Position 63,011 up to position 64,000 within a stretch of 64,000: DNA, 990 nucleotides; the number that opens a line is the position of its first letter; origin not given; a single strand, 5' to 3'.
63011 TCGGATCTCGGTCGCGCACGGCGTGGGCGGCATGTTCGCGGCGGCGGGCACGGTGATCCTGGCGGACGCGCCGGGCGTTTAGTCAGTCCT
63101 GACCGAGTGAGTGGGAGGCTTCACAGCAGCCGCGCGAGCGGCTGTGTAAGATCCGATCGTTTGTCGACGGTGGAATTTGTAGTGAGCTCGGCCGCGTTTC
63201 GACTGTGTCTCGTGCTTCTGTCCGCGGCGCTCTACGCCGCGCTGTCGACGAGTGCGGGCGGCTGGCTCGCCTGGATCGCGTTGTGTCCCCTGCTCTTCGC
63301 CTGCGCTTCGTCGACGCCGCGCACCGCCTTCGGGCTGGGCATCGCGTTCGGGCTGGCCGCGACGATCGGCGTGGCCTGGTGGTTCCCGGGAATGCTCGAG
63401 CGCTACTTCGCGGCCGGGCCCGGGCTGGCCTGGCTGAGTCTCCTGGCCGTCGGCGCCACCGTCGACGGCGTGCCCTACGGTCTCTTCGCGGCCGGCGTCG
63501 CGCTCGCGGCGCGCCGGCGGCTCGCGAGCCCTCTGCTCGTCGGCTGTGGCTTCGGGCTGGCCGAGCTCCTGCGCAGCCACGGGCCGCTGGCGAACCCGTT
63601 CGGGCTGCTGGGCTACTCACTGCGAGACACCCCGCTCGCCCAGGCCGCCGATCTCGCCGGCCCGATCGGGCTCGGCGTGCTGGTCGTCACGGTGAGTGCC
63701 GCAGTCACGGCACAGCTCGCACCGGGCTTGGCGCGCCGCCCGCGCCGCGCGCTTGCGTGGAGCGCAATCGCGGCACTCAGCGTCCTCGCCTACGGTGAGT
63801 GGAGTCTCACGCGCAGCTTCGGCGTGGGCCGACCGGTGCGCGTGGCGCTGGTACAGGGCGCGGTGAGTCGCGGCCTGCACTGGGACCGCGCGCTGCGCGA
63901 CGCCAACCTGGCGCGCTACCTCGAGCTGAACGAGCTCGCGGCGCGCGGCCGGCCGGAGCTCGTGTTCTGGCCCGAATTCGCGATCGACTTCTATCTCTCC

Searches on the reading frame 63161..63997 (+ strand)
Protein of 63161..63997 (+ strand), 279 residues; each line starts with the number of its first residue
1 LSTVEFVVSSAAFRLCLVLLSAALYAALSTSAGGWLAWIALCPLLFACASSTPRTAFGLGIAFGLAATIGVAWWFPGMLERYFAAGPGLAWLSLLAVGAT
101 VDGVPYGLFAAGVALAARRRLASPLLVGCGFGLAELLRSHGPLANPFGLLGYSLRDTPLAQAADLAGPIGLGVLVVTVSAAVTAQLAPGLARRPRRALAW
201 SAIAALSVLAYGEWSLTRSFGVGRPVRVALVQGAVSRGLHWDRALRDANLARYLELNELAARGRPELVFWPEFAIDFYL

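Call 30: search_protein_families(library=ncbifam, proteins=[window:63161-63997:+], max_evalue=0.01)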
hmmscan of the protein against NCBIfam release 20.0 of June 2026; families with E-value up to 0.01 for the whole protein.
window:63161-63997:+ (279 aa): 1 family
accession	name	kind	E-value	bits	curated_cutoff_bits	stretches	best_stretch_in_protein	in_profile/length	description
TIGR00546.1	lnt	equivalog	2.4e-29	102.7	132.9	1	67-279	5-213/395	apolipoprotein N-acyltransferase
